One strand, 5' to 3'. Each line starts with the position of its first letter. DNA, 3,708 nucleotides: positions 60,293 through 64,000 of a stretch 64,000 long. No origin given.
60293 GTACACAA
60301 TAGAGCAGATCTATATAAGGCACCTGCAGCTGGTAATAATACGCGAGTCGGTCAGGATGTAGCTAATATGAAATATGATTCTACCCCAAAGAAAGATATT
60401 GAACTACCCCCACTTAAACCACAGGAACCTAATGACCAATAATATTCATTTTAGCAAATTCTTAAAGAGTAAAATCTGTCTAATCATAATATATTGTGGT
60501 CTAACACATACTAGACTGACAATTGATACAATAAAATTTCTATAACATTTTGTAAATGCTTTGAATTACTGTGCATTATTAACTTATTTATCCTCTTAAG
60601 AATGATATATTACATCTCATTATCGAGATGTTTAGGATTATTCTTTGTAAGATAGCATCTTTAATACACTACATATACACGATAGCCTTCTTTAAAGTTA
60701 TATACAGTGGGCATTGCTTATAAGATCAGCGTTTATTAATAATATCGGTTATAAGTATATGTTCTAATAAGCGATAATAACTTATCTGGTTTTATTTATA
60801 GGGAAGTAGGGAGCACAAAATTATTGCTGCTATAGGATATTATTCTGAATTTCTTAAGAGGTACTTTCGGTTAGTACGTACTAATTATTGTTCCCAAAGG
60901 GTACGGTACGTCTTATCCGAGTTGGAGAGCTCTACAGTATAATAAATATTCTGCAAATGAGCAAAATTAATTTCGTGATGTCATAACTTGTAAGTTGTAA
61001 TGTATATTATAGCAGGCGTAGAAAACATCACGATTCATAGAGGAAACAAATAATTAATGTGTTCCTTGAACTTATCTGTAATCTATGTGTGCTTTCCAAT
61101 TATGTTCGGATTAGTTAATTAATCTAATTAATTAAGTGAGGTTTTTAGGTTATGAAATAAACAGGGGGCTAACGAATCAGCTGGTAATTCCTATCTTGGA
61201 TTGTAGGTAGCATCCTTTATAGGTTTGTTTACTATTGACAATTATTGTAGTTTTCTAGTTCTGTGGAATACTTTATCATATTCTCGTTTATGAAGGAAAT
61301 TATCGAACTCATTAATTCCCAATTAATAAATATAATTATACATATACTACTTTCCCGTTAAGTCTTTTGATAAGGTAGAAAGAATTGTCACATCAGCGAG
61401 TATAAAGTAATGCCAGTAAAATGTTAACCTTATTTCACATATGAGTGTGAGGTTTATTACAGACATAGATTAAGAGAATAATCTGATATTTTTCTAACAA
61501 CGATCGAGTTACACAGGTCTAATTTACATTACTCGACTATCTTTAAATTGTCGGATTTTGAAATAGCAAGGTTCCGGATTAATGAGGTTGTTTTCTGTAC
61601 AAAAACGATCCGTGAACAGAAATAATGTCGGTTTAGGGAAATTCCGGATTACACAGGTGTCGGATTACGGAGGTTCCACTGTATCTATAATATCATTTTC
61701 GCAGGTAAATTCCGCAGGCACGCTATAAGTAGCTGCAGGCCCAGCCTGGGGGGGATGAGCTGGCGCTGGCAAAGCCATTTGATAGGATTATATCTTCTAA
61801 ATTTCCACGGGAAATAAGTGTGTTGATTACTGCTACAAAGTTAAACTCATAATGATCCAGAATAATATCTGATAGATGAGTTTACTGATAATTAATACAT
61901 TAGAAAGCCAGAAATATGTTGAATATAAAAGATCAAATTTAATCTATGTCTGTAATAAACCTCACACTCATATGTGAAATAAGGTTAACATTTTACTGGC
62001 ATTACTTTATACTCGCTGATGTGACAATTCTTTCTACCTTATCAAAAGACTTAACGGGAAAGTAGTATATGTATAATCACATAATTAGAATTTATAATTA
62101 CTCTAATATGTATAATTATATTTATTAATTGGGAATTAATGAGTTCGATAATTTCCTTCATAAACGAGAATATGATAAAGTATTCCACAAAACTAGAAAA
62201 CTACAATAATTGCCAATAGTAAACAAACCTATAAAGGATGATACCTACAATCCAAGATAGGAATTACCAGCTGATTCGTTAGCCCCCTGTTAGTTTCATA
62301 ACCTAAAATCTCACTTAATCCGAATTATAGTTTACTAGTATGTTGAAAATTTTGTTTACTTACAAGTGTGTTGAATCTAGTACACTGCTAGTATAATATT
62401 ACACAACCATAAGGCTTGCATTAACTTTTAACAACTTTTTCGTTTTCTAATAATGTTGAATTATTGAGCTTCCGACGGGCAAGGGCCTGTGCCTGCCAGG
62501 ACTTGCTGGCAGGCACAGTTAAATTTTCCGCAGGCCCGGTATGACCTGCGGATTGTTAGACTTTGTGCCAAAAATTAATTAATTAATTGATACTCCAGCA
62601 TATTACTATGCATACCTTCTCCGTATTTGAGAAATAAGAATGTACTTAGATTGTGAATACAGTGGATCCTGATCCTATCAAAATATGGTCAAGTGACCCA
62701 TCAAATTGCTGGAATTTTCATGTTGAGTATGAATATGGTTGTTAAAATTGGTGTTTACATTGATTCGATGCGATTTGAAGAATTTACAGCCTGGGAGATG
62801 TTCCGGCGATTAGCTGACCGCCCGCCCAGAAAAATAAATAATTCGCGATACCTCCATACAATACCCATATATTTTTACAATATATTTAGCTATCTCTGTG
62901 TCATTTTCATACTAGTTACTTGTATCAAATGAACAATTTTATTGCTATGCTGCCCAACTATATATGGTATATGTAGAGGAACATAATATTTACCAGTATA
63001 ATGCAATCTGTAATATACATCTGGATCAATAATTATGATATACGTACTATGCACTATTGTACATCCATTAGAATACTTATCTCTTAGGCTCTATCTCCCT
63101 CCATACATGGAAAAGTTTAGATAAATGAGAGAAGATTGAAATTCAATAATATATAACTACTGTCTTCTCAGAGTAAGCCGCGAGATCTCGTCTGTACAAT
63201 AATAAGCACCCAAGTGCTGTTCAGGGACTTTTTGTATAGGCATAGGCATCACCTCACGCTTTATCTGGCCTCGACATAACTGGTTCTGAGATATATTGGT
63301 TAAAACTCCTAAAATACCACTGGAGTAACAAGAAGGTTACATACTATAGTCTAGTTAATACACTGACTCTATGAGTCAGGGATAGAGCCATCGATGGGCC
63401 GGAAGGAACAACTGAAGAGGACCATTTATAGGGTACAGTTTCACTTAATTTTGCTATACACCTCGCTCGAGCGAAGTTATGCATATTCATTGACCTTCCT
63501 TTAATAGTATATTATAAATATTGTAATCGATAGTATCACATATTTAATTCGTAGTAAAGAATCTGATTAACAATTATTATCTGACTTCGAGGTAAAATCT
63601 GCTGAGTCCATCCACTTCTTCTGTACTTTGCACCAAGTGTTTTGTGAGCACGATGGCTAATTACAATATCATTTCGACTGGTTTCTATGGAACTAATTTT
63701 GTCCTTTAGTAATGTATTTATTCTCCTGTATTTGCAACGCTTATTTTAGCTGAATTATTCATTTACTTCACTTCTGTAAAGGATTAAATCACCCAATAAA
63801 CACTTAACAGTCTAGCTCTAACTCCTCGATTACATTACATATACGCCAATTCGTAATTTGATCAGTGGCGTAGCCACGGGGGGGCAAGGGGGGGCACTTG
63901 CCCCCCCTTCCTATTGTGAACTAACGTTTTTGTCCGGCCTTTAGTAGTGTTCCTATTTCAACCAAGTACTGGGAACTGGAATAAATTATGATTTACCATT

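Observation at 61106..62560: Second large palindrome followed by GC-rich perfect hairpins in an otherwise AT-rich region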

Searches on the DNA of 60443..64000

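Call 47: search_rna_families(source=window, start=60443, end=64000, threshold=evalue, max_evalue=1)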
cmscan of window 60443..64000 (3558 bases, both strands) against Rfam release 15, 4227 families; matches with E-value up to 1: 2.
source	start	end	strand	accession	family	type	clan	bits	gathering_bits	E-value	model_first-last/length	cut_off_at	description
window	62331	62395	+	RF03548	mir-302_2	Gene; miRNA;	-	24.9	70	0.059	1-68/68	no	mir-302_2 microRNA precursor family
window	60607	60661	-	RF02427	SpF10_sRNA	Gene; sRNA;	-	22.9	60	0.41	1-57/57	no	Streptococcus sRNA SpF10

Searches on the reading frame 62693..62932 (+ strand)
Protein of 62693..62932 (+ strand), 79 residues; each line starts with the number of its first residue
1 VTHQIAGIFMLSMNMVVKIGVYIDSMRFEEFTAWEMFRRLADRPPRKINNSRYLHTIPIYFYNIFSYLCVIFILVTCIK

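Call 56: list_cluster_members(proteins=[window:61946-62062:+, window:62054-62188:-, window:61263-61358:+, window:61582-61725:+, window:61668-61778:-, window:62464-62571:-, window:62693-62932:+, window:32965-33546:+, window:22408-23664:+, window:43310-44623:+])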
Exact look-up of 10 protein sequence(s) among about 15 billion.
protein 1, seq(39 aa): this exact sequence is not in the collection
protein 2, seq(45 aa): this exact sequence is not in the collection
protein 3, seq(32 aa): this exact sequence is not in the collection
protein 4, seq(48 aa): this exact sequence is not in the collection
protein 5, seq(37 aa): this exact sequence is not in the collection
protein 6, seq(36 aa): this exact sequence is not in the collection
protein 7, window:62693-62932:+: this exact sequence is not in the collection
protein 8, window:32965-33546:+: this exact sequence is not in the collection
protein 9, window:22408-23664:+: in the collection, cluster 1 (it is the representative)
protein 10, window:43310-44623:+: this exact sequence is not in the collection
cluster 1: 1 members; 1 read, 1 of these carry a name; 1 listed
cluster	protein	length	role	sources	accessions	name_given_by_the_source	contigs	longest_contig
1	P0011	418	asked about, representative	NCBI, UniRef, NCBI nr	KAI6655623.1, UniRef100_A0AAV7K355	hypothetical protein LOD99_2121 [Oopsacas minuta] | Uncharacterized protein n=1 Tax=Oopsacas minuta TaxID=111878 RepID=A0AAV7K355_9METZ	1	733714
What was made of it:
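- Tried and rejected: Only an NCBI-annotated gene is in the collection (call 56).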
